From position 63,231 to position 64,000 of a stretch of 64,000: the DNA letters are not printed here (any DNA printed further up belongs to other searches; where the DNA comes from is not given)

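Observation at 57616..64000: Type IV pilus-like operon with non-canonical order: pilC-pilin-pilN-pilO-pilP-pilQ-[coiled-coil/TPR]-pilM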

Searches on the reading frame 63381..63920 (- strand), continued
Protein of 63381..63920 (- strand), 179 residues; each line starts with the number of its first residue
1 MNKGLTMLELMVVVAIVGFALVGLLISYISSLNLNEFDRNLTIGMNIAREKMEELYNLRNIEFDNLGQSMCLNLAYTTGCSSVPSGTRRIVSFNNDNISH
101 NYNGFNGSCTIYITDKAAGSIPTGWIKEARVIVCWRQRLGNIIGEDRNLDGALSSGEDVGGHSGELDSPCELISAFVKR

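Call 58: predict_structure(alignment_id=A5)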
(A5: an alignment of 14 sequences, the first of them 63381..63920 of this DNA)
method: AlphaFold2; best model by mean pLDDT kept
length: 179 residues; sequences in the alignment: 14
mean_pLDDT: 86.6   pTM: 0.74
mean pLDDT of the five models: 86.6, 84.6, 82.4, 81.8, 74.5
residues with pLDDT >= 90: 83; 70-90: 87; 50-70: 9; < 50: 0
segments of 3 or more residues with pLDDT < 50: none
pLDDT, mean of each block of 10 residues (from residue 1): 72 85 80 82 93 92 89 75 89 93 91 89 90 87 90 87 87 89
secondary structure, 60 per line:
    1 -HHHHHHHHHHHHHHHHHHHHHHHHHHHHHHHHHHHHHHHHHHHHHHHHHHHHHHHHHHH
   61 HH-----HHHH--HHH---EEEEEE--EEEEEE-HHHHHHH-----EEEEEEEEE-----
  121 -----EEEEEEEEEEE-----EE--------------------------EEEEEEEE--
elements in order: H2-62 H68-71 E80-85 E88-93 H95-101 E107-115 E126-136 E170-177

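Call 61: fold_search(model_id=the predicted structure, library=pdb)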
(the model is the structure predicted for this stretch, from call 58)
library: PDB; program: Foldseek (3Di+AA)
matches with E <= 10: 288; with E <= 0.001: 0
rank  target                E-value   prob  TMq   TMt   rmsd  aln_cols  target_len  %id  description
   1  3d4c_A                5.8e-01  0.08  0.20  0.10  12.0       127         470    6  ZP-N domain of mammalian sperm receptor ZP3 (crystal form I) (released 2008-12-02)
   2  5voh_A                9.5e-01  0.09  0.16  0.08   5.8        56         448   18  Crystal structure of engineered water-forming NADPH oxidase (TPNOX) bound to NADPH. The G159A, D177A, A178R, M179S, P1 (released 2017-08-02)
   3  1hkx_C                9.5e-01  0.01  0.10  0.11  15.1        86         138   10  Crystal structure of calcium/calmodulin-dependent protein kinase (released 2003-06-02)
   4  2bc1_A                1.0e+00  0.12  0.17  0.08   5.8        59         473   17  Structural Analysis of Streptococcus pyogenes NADH oxidase: C44S Nox (released 2006-10-31)
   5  3nk4_A                1.0e+00  0.06  0.18  0.13  11.0       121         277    9  Crystal structure of full-length sperm receptor ZP3 at 2.0 A resolution (released 2010-11-10)
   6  3nk3_A                1.1e+00  0.05  0.18  0.13  10.1       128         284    7  Crystal structure of full-length sperm receptor ZP3 at 2.6 A resolution (released 2010-11-10)
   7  6eci_T                1.1e+00  0.04  0.18  0.24  11.3       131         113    8  Structure of the FAD binding protein MSMEG_5243 from Mycobacterium smegmatis (released 2018-12-26)
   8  3d4g_D                1.1e+00  0.06  0.20  0.10  12.2       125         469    6  ZP-N domain of mammalian sperm receptor ZP3 (crystal form II) (released 2008-12-02)
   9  5g23_B                1.1e+00  0.02  0.13  0.12  16.6       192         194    9  Type IV-like pilin TTHA1219 from Thermus thermophilus (released 2016-09-14)
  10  8asu_A                1.3e+00  0.25  0.25  0.36   3.5        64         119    9  The Crystal structure of short F46Y agroavidin - biotin complex (released 2023-04-12)
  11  2bc0_A                1.3e+00  0.09  0.17  0.08   5.5        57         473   19  Structural Analysis of Streptococcus pyogenes NADH oxidase: Wild-type Nox (released 2006-10-31)
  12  2cdu_B                1.3e+00  0.08  0.15  0.08   5.9        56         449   18  The Crystal Structure of Water-forming NAD(P)H Oxidase from Lactobacillus sanfranciscensis (released 2006-07-17)
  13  2cdu_A                1.3e+00  0.08  0.16  0.08   6.0        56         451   18  The Crystal Structure of Water-forming NAD(P)H Oxidase from Lactobacillus sanfranciscensis (released 2006-07-17)
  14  3nk4_B                1.3e+00  0.05  0.17  0.13  10.1       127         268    9  Crystal structure of full-length sperm receptor ZP3 at 2.0 A resolution (released 2010-11-10)
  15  4lcv_C                1.3e+00  0.03  0.17  0.22  14.5       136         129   10  Crystal Structure of DOC2B C2A domain (released 2013-09-11)
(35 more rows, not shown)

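Call 65: search_solved_structures(query=A5, max_evalue=10)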
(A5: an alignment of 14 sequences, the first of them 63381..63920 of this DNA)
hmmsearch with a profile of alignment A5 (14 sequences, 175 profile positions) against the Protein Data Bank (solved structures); distinct sequences matched with E-value up to 10: 19.
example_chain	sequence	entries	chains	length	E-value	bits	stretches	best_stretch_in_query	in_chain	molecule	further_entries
9egp_A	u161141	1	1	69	0.22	14.6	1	1-21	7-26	Geopilin domain 1 protein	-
7tgg_A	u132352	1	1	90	0.31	14.1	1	2-37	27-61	Geopilin domain 1 protein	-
9laa_A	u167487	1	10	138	1.3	12.1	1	3-21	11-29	Type IV pilin protein PilA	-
9vec_I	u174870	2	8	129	1.4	12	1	5-38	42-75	Potassium voltage-gated channel subfamily E member 1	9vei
9u7f_C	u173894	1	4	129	1.6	11.8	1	7-38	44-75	Potassium voltage-gated channel subfamily E member 1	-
4p08_A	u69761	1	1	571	1.8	11.6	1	26-57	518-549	Cocaine esterase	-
1l7q_A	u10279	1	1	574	1.8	11.6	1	26-57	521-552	cocaine esterase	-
9k48_A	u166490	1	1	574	1.8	11.6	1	26-57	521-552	Cocaine esterase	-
7f65_A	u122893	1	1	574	1.8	11.6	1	26-57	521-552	Cocaine esterase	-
1l7r_A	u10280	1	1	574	1.8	11.6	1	26-57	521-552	cocaine esterase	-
2k21_A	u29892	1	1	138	1.8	11.6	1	7-38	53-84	Potassium voltage-gated channel subfamily E member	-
3pui_A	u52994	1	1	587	1.8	11.6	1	26-58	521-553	Cocaine esterase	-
1ju3_A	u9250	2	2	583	1.8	11.6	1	26-58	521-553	cocaine esterase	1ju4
3ida_A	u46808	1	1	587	1.8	11.6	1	26-58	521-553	Cocaine esterase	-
3i2f_A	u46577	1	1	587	1.8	11.6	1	26-58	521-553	Cocaine esterase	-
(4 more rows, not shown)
